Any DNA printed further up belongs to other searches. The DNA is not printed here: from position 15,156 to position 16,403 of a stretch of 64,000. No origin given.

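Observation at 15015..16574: Duplicated conserved leader plus small acidic Tyr-rich protein module flanking a membrane/coiled-coil protein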

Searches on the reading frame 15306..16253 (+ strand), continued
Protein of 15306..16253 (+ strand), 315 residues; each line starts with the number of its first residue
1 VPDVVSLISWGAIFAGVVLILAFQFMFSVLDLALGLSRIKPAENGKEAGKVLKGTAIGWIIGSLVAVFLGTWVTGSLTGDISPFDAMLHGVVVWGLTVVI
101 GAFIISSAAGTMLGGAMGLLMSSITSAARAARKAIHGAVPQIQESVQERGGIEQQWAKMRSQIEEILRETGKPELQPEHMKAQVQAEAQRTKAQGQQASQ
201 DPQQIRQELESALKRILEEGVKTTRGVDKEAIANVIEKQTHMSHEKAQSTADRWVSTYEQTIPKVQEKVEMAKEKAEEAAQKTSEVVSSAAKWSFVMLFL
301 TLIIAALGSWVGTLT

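Call 48: predict_structure(alignment_id=A2)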
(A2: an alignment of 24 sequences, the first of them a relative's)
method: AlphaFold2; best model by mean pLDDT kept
length: 315 residues; sequences in the alignment: 24
mean_pLDDT: 66.0   pTM: 0.46
mean pLDDT of the five models: 66.0, 63.0, 61.0, 55.9, 55.3
residues with pLDDT >= 90: 2; 70-90: 140; 50-70: 122; < 50: 51
segments of 3 or more residues with pLDDT < 50: 112-153
pLDDT, mean of each block of 10 residues (from residue 1): 60 81 83 76 62 77 82 76 68 72 68 45 42 40 44 53 60 64 68 54 54 60 62 78 87 80 74 68 69 72 71 59
secondary structure, 60 per line:
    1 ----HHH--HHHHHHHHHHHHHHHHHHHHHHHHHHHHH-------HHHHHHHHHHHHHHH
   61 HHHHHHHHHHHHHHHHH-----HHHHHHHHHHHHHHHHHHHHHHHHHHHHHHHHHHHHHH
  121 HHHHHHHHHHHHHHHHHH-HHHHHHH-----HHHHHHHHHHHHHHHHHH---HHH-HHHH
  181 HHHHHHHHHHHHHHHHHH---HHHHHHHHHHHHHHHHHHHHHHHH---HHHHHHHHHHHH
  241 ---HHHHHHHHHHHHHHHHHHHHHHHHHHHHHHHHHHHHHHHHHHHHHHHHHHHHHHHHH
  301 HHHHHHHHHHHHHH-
elements in order: H10-38 H46-77 H83-138 H140-146 H152-169 H177-198 H202-225 H229-240 H244-314
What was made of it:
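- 15306..16253 (+): Membrane protein (315 aa; AB1650_07340, MEW5895551.1). N-terminal helical membrane domain with an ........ motif, a helical hydrophilic middle and a C-terminal membrane helix. All-helical AF2 model, pLDDT 66 (call 48).
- Checked: The membrane protein 15306-16253 is modelled as all-helical, with helices 10-38, 46-77 and 83-138 and a helix 244-314 that includes the hydrophobic C-terminus (call 48; mean pLDDT 66).
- Tried and rejected: The AF2 model is of low confidence (pLDDT 66, pTM 0.46, call 48).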

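Call 58: search_protein_families(library=pfam, proteins=[L034:2-505:-, L034:2029-2937:+], max_evalue=0.001)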
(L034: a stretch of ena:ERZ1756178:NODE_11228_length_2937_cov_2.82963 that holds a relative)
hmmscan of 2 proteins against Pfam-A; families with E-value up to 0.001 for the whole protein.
L034:2-505:- (168 aa): 2 families
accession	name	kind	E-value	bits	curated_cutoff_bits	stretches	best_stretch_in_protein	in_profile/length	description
PF00072.30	Response_reg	-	2.5e-30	105.3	30.2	1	3-113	1-111/111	Response regulator receiver domain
PF00486.34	Trans_reg_C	-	0.00032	21.1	26.2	1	145-168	1-24/77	Transcriptional regulatory protein, C terminal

L034:2029-2937:+ (303 aa): 4 families
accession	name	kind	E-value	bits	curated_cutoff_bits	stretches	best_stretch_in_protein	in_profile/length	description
PF13439.12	Glyco_transf_4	-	1.6e-27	97.1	28.5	1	23-199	2-169/170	Glycosyltransferase Family 4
PF13579.12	Glyco_trans_4_4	-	6.7e-19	69.2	29.7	1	23-195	1-158/158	Glycosyl transferase 4-like domain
PF00534.26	Glycos_transf_1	-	9.7e-14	51.7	26.4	1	206-303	2-90/172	Glycosyl transferases group 1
PF13692.12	Glyco_trans_1_4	-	5.9e-07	30.3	27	1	220-300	2-71/142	Glycosyl transferases group 1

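Call 68: find_encoding_contigs(protein=P0012, flank=4000, max_places=2)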
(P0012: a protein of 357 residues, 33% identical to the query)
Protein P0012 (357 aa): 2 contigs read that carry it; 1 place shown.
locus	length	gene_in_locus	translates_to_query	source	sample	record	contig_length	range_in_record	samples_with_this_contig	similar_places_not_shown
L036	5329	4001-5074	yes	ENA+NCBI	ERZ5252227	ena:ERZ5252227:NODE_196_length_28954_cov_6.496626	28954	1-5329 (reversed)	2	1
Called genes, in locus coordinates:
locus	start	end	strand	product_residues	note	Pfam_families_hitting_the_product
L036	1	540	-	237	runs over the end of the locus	PF01569:PAP2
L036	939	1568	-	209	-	PF13628:DUF4142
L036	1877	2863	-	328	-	PF05067:Mn_catalase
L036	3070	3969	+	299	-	PF05239:PRC (weak), PF09557:DUF2382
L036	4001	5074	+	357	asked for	-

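Call 69: find_encoding_contigs(protein=P0022, flank=4000, max_places=2)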
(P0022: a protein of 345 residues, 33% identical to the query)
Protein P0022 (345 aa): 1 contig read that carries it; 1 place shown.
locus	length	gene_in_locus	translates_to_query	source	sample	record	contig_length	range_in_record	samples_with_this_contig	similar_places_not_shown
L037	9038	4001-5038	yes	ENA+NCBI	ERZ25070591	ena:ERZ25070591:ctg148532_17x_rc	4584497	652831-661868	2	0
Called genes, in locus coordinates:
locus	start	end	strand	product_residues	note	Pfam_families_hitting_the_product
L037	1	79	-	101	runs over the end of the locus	-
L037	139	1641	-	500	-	PF08448:PAS_4 (faint), PF13188:PAS_8 (faint), PF08447:PAS_3 (faint), PF00989:PAS, PF13426:PAS_9, PF00196:GerE, PF08281:Sigma70_r4_2 (faint)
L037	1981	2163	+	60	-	-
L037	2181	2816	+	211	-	PF09557:DUF2382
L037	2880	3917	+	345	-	PF09557:DUF2382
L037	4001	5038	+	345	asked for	-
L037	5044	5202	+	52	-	PF01679:Pmp3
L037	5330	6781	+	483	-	PF05935:Arylsulfotrans, PF14269:Arylsulfotran_2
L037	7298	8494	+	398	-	PF04087:DUF389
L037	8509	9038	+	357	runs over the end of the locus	PF07885:Ion_trans_2 (weak)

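Call 75: search_protein_families(library=padloc, proteins=[window:15306-16253:+], max_evalue=0.1)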
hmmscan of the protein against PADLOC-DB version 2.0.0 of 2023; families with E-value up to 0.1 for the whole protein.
window:15306-16253:+ (315 aa): 5 families
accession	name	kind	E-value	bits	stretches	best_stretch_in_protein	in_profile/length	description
PDLC00648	ZorA3|ZorA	-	3e-05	21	1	120-289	272-446/692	MotA/ExbB/TolQ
PDLC03812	RTasRmuC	-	0.00082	16.1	1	102-237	10-136/439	DRT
PDLC02722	PbeC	-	0.0017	15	1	158-298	338-480/643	PbeC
PDLC00647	ZorA3|ZorA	-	0.039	10.4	1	120-284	278-426/780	MotA/ExbB/TolQ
PDLC04202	HEC-01B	-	0.045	11.8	1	191-250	131-188/204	-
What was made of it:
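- Tried and rejected: The PADLOC ZorA hit (21 bits) covers only the helical, partly low-confidence region 120-289, and I disregard it (call 75).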

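Call 76: search_protein_families(library=phrogs, proteins=[window:15306-16253:+], max_evalue=0.1)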
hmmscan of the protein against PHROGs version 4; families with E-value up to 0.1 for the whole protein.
window:15306-16253:+ (315 aa): 2 families
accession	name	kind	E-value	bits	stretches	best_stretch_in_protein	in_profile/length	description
phrog_5382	-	unknown function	0.03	15.6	0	227-294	9-77/102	-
phrog_4133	-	unknown function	0.042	14.9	0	259-282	37-60/67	-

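Call 78: fold_search(model_id=the predicted structure, library=pdb)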
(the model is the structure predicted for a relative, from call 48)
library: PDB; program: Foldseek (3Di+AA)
matches with E <= 10: 86; with E <= 0.001: 0
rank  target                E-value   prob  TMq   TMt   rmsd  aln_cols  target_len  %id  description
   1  7n5a_A                1.5e+00  0.08  0.17  0.10  27.5       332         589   14  Structure of AtAtm3 in the closed conformation (released 2022-04-13)
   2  9fxc_B                1.7e+00  0.09  0.20  0.13  28.0       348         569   14  Cryo-EM structure of IrtAB in inward-facing state in nanodisc (released 2024-12-18)
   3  8t4h_B                2.9e+00  0.05  0.17  0.12  28.9       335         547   14  Transporter associated with antigen processing (TAP) bound to the 8-mer peptide RRYQSTEL (released 2024-06-19)
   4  4mrn_A                2.9e+00  0.05  0.14  0.09  27.8       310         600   11  Structure of a bacterial Atm1-family ABC transporter (released 2014-03-19)
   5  7x0t_A                3.2e+00  0.03  0.15  0.09  28.0       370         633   11  Cryo-EM structure of human ABCD1 E630Q in the presence of C26:0-CoA and ATP (released 2023-03-22)
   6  7xec_B                3.4e+00  0.04  0.17  0.11  27.1       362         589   13  Cryo-EM structure of human ABCD1 E630Q in the presence of ATP in inward-facing state 2 (released 2023-03-29)
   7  8zmg_B                3.7e+00  0.07  0.21  0.19  17.9       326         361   13  Crystal structure of an inverse agonist antipsychotic drug pimavanserin-bound 5-HT2A (released 2024-08-28)
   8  7cfg                  3.9e+00  0.04  0.08  0.15  17.0       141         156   20  Structure of the transmembrane domain of the bacterial CNNM/CorC family Mg2+ transporter in complex with Mg2+ (released 2021-02-24)
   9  2n2n_MODEL_1_A        4.4e+00  0.10  0.14  0.31   7.9        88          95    7  Tom1 negatively modulates binding of Tollip to phosphatidylinositol 3-phosphate via a coupled folding and bind (released 2015-09-16)
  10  7c7s_A                4.4e+00  0.08  0.13  0.07  11.8       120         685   13  Cryo-EM structure of the CGP54626-bound human GABA(B) receptor in inactive state. (released 2020-07-01)
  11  6p6j_A                4.4e+00  0.03  0.15  0.10  27.7       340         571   12  Structure of YbtPQ importer with substrate Ybt-Fe bound (released 2020-03-04)
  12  6rz9                  4.6e+00  0.03  0.13  0.12  34.4       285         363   11  Crystal structure of the human cysteinyl leukotriene receptor 2 in complex with ONO-2770372 (released 2019-12-11)
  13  7rra_A                4.6e+00  0.03  0.16  0.10  31.0       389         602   11  Cryo-EM Structure of Nanodisc reconstituted ABCD1 in inward open conformation (released 2022-01-19)
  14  4s0f_A                4.6e+00  0.02  0.13  0.09  28.9       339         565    8  Crystal structure of the peptidase-containing ABC transporter PCAT1 E648Q mutant complexed with ATPgS in an occluded c (released 2015-07-22)
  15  7pqx_A                4.6e+00  0.02  0.14  0.09  28.5       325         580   13  Structure of CtAtm1 in the inward-facing open conformation (released 2022-08-10)
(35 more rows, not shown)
